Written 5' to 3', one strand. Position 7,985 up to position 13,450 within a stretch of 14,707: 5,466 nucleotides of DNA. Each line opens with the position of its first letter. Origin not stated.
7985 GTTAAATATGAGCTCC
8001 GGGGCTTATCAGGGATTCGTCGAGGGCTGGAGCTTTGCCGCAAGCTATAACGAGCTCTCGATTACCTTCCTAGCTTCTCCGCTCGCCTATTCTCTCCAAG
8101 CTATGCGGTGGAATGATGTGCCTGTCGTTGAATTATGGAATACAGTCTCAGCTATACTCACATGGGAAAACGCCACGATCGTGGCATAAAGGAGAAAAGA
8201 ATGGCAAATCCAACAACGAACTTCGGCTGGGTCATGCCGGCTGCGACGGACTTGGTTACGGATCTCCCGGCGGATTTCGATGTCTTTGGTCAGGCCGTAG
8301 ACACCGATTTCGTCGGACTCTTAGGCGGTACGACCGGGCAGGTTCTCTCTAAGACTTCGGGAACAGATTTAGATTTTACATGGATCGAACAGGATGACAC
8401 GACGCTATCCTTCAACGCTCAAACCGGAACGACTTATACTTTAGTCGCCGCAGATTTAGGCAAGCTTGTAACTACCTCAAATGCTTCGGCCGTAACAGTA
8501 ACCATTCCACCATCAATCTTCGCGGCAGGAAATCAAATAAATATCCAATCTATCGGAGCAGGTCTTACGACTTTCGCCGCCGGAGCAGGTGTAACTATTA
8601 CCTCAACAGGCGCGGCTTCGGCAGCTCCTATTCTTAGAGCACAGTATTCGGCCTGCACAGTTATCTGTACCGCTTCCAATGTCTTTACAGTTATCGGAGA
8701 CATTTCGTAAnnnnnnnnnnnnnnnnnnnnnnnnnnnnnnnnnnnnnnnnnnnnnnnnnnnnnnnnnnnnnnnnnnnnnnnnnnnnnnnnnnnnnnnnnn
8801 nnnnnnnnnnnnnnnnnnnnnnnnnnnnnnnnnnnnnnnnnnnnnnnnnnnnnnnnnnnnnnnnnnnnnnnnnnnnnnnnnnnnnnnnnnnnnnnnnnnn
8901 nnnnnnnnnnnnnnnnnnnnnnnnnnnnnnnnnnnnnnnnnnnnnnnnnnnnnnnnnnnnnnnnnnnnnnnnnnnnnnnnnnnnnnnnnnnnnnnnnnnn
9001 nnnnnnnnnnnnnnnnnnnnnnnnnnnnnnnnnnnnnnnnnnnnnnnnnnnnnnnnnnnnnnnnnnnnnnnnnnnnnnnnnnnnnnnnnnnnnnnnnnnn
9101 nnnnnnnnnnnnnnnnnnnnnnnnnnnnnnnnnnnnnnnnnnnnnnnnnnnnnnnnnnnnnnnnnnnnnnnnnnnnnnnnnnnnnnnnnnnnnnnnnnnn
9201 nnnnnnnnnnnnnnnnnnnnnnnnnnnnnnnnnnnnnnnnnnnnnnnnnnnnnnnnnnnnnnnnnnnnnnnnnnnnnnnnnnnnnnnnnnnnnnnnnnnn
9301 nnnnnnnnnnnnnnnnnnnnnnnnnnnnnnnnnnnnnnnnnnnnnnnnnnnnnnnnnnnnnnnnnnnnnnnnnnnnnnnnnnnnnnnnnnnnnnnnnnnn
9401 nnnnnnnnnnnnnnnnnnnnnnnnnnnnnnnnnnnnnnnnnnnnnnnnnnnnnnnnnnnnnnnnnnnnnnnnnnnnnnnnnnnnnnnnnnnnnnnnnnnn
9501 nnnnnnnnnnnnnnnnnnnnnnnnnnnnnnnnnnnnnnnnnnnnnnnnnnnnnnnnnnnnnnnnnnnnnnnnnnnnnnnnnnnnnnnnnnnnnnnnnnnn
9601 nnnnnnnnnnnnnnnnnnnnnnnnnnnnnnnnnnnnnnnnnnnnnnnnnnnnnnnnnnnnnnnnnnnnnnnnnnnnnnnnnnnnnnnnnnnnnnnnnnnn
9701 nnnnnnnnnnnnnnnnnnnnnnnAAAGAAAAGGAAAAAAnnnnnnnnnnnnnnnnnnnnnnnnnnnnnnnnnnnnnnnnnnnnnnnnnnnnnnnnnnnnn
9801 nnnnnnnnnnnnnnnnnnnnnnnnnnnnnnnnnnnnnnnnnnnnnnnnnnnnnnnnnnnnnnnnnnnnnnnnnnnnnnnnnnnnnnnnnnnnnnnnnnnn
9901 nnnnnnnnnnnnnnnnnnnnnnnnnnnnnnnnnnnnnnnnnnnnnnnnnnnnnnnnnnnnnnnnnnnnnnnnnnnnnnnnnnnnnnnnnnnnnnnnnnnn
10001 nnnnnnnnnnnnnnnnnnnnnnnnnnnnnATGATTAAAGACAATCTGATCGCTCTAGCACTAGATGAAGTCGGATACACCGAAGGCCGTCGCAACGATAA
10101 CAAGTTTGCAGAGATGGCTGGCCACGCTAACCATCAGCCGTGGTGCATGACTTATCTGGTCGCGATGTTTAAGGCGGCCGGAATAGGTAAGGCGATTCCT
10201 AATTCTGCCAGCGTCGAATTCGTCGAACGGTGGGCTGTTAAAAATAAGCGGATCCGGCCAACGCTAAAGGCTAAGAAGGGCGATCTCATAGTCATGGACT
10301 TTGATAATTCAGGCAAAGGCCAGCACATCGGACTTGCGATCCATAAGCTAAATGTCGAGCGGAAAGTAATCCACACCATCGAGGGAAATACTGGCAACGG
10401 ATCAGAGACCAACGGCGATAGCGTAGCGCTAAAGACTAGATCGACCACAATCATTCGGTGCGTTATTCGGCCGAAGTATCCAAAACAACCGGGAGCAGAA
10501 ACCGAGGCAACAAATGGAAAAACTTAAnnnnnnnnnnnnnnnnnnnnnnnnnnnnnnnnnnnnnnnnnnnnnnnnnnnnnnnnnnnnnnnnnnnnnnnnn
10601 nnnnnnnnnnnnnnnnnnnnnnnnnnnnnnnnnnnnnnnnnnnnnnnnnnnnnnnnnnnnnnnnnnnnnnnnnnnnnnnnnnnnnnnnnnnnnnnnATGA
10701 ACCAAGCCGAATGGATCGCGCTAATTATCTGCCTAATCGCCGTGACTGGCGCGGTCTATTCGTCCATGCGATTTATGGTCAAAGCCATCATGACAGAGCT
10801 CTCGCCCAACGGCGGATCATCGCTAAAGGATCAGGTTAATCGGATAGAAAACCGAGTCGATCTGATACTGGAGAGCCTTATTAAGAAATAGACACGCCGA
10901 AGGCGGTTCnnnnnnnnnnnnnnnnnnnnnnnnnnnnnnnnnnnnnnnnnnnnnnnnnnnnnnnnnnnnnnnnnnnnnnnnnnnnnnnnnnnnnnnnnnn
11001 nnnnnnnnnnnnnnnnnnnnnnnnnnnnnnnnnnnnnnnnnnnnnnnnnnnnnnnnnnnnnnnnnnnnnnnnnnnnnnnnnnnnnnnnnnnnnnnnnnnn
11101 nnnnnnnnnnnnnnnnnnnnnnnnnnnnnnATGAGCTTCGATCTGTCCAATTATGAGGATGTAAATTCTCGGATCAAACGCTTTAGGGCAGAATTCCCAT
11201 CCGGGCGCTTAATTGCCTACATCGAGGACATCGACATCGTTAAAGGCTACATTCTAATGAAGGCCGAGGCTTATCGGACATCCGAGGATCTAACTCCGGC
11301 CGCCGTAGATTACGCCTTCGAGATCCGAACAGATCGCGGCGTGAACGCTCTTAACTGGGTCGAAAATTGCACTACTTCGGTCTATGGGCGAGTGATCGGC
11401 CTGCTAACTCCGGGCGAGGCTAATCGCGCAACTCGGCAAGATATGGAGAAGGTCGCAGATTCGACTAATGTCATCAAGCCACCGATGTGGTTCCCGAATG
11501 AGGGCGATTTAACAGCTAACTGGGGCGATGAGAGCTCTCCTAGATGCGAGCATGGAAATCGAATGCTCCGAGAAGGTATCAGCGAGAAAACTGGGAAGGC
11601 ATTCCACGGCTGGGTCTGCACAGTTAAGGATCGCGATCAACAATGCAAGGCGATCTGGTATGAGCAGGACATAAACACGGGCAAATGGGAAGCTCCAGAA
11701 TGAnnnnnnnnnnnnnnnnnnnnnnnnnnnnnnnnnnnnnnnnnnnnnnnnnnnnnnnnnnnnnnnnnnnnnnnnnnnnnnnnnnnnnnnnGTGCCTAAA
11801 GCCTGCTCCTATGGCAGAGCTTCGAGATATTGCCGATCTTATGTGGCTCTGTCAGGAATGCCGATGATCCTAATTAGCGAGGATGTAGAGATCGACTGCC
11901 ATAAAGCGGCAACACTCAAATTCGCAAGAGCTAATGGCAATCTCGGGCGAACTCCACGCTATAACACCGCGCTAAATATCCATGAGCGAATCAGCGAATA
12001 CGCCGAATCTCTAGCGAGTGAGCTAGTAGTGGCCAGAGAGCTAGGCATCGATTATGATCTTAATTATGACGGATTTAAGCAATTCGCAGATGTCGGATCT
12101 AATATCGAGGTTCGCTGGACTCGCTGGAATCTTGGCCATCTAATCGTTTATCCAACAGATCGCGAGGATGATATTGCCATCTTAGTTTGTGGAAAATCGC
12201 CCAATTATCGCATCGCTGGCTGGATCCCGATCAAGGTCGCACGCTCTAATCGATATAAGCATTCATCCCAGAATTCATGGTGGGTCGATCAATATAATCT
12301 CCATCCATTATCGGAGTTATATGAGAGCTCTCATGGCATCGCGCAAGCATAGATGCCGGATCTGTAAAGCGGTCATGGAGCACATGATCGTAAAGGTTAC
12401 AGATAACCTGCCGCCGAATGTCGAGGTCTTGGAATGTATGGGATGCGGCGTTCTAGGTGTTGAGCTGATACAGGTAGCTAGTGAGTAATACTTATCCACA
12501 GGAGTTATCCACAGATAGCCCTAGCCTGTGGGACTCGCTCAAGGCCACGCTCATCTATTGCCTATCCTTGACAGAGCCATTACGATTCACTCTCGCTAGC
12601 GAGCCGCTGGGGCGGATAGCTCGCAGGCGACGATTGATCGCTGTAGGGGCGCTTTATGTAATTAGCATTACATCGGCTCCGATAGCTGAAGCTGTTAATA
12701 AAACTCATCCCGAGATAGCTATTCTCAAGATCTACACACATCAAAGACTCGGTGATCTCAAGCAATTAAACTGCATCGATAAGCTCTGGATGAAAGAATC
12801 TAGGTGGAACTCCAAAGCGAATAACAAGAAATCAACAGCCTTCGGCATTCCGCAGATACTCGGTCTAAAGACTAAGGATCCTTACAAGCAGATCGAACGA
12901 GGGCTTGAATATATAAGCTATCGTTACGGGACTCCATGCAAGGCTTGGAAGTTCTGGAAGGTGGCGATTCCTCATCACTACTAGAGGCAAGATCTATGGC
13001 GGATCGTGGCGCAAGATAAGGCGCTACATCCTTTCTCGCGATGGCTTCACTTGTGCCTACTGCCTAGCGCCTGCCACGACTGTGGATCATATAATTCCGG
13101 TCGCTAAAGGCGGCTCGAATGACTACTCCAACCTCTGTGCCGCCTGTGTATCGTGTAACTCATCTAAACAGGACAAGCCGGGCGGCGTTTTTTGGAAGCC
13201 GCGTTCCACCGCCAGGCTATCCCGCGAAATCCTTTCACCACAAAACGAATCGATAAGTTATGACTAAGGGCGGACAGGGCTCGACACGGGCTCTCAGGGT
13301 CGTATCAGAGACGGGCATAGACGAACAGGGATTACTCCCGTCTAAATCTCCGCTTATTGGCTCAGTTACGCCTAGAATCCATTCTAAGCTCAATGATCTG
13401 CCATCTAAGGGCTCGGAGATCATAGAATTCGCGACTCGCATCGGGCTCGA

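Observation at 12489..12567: Two perfect DnaA boxes in tandem in a short spacer: candidate host-DnaA-dependent origin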

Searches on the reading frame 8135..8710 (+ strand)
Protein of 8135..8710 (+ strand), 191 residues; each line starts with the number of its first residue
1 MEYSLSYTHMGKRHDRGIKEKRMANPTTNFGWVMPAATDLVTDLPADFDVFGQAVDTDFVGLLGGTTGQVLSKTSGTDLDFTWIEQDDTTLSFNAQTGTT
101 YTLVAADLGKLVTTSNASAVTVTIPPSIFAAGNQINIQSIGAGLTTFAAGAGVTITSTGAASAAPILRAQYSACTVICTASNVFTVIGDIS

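Call 76: search_protein_families(library=phrogs, proteins=[window:8135-8710:+], max_evalue=0.001)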
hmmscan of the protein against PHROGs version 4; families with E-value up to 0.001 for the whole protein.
window:8135-8710:+ (191 aa): 6 families
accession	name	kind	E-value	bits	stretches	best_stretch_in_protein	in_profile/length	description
phrog_21510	-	unknown function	6.5e-18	65.7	1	92-190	455-553/555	-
phrog_21978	-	unknown function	4.2e-15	57.2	1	83-190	112-217/220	-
phrog_18179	-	head and packaging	1e-14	55.7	1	88-190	379-480/482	virion structural protein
phrog_8780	-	tail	1.3e-14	54.3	1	92-190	658-755/755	minor tail protein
phrog_33012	-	unknown function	0.0002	19.9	1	96-188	1270-1361/1364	-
phrog_22680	-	unknown function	0.00049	21.3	1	64-102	28-65/78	-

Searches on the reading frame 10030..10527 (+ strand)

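Call 12: search_protein_families(library=pfam, proteins=[window:10030-10527:+], max_evalue=0.01)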
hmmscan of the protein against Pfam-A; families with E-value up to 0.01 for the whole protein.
window:10030-10527:+ (165 aa): 2 families
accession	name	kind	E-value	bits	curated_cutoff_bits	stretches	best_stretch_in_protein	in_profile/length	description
PF05257.22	CHAP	-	0.0027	18.6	26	1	33-120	3-81/81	CHAP domain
PF00877.26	NLPC_P60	-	0.0049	17.3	23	1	39-117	16-81/105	NlpC/P60 family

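Call 13: search_protein_families(library=phrogs, proteins=[window:10030-10527:+], max_evalue=0.001)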
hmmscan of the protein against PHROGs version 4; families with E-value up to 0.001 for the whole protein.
window:10030-10527:+ (165 aa): 5 families
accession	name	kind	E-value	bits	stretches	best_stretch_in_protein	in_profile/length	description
phrog_21357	-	lysis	1.7e-33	116.9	1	6-162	7-172/225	endolysin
phrog_21825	-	lysis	2.6e-19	70.8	1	2-159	3-174/289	endolysin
phrog_9589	-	lysis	2.5e-12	48.3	1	4-151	5-158/281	endolysin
phrog_1259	-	tail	0.00012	20.9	1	7-124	992-1112/1179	baseplate hub subunit and tail lysozyme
phrog_7887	-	lysis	0.00022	22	1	61-160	52-151/238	endolysin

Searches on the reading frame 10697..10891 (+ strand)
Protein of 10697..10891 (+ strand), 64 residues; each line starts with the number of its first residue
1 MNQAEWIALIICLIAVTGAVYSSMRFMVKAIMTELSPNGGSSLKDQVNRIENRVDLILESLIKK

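Call 76: search_protein_families(library=phrogs, proteins=[window:10697-10891:+], max_evalue=0.001)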
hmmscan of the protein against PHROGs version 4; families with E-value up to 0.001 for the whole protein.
window:10697-10891:+ (64 aa): 1 family
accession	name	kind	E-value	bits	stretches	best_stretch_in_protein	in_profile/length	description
phrog_9869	-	unknown function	2.8e-10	41.1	1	28-60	62-94/98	-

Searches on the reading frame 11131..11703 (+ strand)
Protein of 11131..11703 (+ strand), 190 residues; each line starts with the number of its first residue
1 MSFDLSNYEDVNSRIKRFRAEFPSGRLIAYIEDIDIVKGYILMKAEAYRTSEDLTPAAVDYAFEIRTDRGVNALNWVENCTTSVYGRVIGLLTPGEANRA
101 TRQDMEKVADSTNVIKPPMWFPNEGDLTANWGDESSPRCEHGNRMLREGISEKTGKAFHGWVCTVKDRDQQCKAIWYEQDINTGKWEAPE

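Call 12: search_protein_families(library=pfam, proteins=[window:11131-11703:+], max_evalue=0.01)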
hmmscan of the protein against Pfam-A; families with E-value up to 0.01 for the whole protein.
window:11131-11703:+ (190 aa): 1 family
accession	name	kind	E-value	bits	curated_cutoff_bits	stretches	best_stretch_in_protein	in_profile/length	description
PF25690.1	Phage_gp49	-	7.7e-09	36.3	27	1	138-176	150-186/191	Mycobacteriophage L5/D29 gene 49 protein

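Call 13: search_protein_families(library=phrogs, proteins=[window:11131-11703:+], max_evalue=0.001)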
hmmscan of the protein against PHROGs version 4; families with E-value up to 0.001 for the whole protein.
window:11131-11703:+ (190 aa): 3 families
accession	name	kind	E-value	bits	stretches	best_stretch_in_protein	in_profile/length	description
phrog_11717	-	unknown function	1.3e-18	68.5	1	2-111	24-130/208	-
phrog_23738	-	unknown function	7.4e-13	49.5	1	6-93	8-97/198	-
phrog_364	-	DNA, RNA and nucleotide metabolism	2.7e-10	41.8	1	136-178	144-186/188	ribonucleoside reductase class II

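Call 64: find_homologous_proteins(query=window:11131-11703:+, max_evalue=0.00001)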
Query window:11131-11703:+ (190 aa): 822 proteins with E <= 0.00001 among 853 candidates; the best 120 are listed.
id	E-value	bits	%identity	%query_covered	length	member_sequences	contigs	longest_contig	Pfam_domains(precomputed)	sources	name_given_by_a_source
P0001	7.4e-114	396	89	100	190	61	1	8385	PF25690.2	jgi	jgi:hypothetical protein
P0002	5.1e-111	387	89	100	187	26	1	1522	PF25690.2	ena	-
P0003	3.1e-108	378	87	100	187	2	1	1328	PF25690.2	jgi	-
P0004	8.8e-108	376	86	100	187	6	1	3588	PF25690.2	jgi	-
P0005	1.5e-107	376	86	100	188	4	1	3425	PF25690.2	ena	-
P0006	1.9e-65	238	58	98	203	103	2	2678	PF25690.2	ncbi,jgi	jgi:hypothetical protein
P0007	6.8e-63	230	59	98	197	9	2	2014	-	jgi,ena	jgi:hypothetical protein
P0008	6.1e-55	204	52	98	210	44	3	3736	PF25690.2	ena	-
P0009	2.7e-54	202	50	99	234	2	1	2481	-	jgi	jgi:hypothetical protein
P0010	1.3e-53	200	50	99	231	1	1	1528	PF25690.2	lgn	-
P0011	1.4e-53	200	54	98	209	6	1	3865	PF25690.2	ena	-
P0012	1.5e-53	200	47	99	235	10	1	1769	-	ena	-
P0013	2.8e-53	199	48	99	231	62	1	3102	PF25690.2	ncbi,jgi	jgi:hypothetical protein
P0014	3.2e-53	198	52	100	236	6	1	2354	PF25690.2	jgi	-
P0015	6.0e-53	198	48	99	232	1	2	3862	-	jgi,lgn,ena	jgi:hypothetical protein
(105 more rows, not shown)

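Call 70: predict_structure(alignment_id=A1)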
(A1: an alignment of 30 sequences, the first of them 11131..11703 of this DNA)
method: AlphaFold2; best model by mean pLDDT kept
length: 190 residues; sequences in the alignment: 30
mean_pLDDT: 75.9   pTM: 0.46
mean pLDDT of the five models: 75.9, 74.2, 74.2, 73.7, 73.3
residues with pLDDT >= 90: 45; 70-90: 92; 50-70: 26; < 50: 27
segments of 3 or more residues with pLDDT < 50: 1-6, 99-103, 113-128
pLDDT, mean of each block of 10 residues (from residue 1): 49 86 94 91 94 92 85 82 91 63 53 44 44 73 82 81 83 84 73
secondary structure, 60 per line:
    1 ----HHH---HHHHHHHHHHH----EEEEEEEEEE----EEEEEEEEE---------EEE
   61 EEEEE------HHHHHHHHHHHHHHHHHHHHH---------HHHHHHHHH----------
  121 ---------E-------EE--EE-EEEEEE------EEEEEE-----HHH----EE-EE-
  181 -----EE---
elements in order: H11-21 E26-35 E40-48 E58-65 H72-92 H102-110 E145-150 E157-162

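Call 72: fold_search(model_id=the predicted structure, library=pdb)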
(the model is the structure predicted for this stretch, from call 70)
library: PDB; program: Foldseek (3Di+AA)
matches with E <= 10: 363; with E <= 0.001: 0
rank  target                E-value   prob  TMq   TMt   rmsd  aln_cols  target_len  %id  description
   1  4kwy_B                2.2e-02  0.92  0.24  0.30   5.8        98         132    5  Crystal structure of a putative lipoprotein (CC_3750) from Caulobacter crescentus CB15 at 2.40 A resolution (released 2013-06-19)
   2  4kwy_A                4.1e-02  0.85  0.23  0.29   5.9       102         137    5  Crystal structure of a putative lipoprotein (CC_3750) from Caulobacter crescentus CB15 at 2.40 A resolution (released 2013-06-19)
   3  7omk_MODEL_1_A        1.6e-01  0.96  0.21  0.38   3.9        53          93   24  The NMR structure of the Zf-GRF domains from the mouse Endonuclease VIII-LIKE 3 (mNEIL3) (released 2022-06-01)
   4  6uca_D                2.0e-01  0.96  0.20  0.10   6.3        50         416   18  Crystal structure of human ZCCHC4 in complex with SAH (released 2019-10-16)
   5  5npg_MODEL_1_A        3.1e-01  0.80  0.27  0.53   4.7        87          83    8  Solution structure of Drosophila melanogaster Loquacious dsRBD1 (released 2017-10-04)
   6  7zpk_C                3.1e-01  0.41  0.29  0.24  24.3       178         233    6  Mammalian Dicer in the "pre-dicing state" with pre-miR-15a substrate and TARBP2 subunit (released 2022-11-16)
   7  8dg5_K                3.7e-01  0.21  0.24  0.19  18.9       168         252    4  Structural Basis of MicroRNA Biogenesis by Dicer-1 and Its Partner Protein Loqs-PB - complex IIb (released 2022-11-16)
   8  8dfv_K                3.7e-01  0.18  0.24  0.19  19.1       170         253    9  Structural Basis of MicroRNA Biogenesis by Dicer-1 and Its Partner Protein Loqs-PB - complex IIa (released 2022-11-16)
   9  8ow1_PP               3.7e-01  0.05  0.13  0.11  18.5       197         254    9  Cryo-EM structure of the yeast Inner kinetochore bound to a CENP-A nucleosome. (released 2023-08-09)
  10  7zpj_D                4.0e-01  0.72  0.25  0.53   4.7        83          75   13  Mammalian Dicer in the "pre-dicing state" with pre-miR-15a substrate and TARBP2 subunit (released 2022-12-28)
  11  5m41                  4.5e-01  0.16  0.17  0.06  18.3       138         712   12  Crystal structure of nigritoxine (released 2017-12-06)
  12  8g3g_A                4.7e-01  0.25  0.22  0.36   6.1        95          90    9  CryoEM structure of yeast recombination mediator Rad52 (released 2023-11-15)
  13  8ow1_P                4.7e-01  0.08  0.18  0.15  20.0       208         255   10  Cryo-EM structure of the yeast Inner kinetochore bound to a CENP-A nucleosome. (released 2023-08-09)
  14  8ovw_P                5.0e-01  0.08  0.17  0.14  17.6       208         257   10  Cryo-EM structure of CBF1-CCAN bound topologically to centromeric DNA (released 2023-08-09)
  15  4x8w_B                5.3e-01  0.72  0.27  0.58   4.2        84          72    7  dsRBD3 of Loquacious (released 2016-01-13)
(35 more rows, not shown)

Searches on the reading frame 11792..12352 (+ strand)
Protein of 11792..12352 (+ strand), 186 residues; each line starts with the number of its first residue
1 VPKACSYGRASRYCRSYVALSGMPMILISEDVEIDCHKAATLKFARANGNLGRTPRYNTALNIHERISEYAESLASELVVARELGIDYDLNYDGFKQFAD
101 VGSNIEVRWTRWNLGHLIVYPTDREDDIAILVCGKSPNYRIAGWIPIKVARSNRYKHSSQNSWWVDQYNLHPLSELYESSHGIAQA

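Call 12: search_protein_families(library=pfam, proteins=[window:11792-12352:+], max_evalue=0.01)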
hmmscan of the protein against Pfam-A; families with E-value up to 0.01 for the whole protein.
window:11792-12352:+ (186 aa): 0 families

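Call 13: search_protein_families(library=phrogs, proteins=[window:11792-12352:+], max_evalue=0.001)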
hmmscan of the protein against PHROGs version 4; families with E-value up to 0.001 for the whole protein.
window:11792-12352:+ (186 aa): 1 family
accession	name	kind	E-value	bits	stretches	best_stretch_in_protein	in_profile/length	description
phrog_18407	-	unknown function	4.2e-12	47.4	1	43-177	20-159/162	-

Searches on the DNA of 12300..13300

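Call 38: search_rna_families(source=window, start=12300, end=13300, threshold=evalue, max_evalue=5)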
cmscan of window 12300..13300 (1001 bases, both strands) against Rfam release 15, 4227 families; matches with E-value up to 5: 1.
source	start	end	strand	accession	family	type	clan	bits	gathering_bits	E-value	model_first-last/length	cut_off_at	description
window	12929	13008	-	RF00002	5_8S_rRNA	Gene; rRNA;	CL00112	11.1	42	3.1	1-154/154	no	5.8S ribosomal RNA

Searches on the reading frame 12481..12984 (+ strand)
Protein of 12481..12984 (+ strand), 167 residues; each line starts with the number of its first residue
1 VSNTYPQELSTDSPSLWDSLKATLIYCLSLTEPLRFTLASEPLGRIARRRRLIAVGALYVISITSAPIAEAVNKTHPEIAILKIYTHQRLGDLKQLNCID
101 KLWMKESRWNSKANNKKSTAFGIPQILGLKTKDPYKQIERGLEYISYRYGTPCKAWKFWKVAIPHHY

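Call 12: search_protein_families(library=pfam, proteins=[window:12481-12984:+], max_evalue=0.01)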
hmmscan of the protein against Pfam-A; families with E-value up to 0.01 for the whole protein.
window:12481-12984:+ (167 aa): 1 family
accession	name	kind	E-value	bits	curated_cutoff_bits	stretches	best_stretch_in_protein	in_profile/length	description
PF01464.25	SLT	-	0.0044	17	21.3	0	99-134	17-51/117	Transglycosylase SLT domain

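Call 13: search_protein_families(library=phrogs, proteins=[window:12481-12984:+], max_evalue=0.001)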
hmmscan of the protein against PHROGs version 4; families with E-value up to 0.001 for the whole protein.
window:12481-12984:+ (167 aa): 8 families
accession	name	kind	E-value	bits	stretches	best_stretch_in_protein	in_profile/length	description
phrog_15428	-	unknown function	6.4e-22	79.3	1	93-167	86-168/168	-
phrog_12661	-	other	3e-20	73.8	1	79-160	88-177/182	transglycosylase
phrog_35836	-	other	3.8e-10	41.2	1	91-160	52-122/127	transglycosylase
phrog_329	-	tail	1e-09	38.2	1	95-167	774-855/949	minor tail protein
phrog_991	-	tail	2.3e-09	36.4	1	72-167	1280-1386/1966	tail length tape measure protein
phrog_13339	-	tail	9.3e-08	30.7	1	90-161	1946-2025/2156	tail length tape measure protein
phrog_3874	-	other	4.8e-06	27.6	1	83-159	115-190/190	transglycosylase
phrog_4197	-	tail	7.9e-05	21.5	1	87-167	1454-1551/1783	tail length tape measure protein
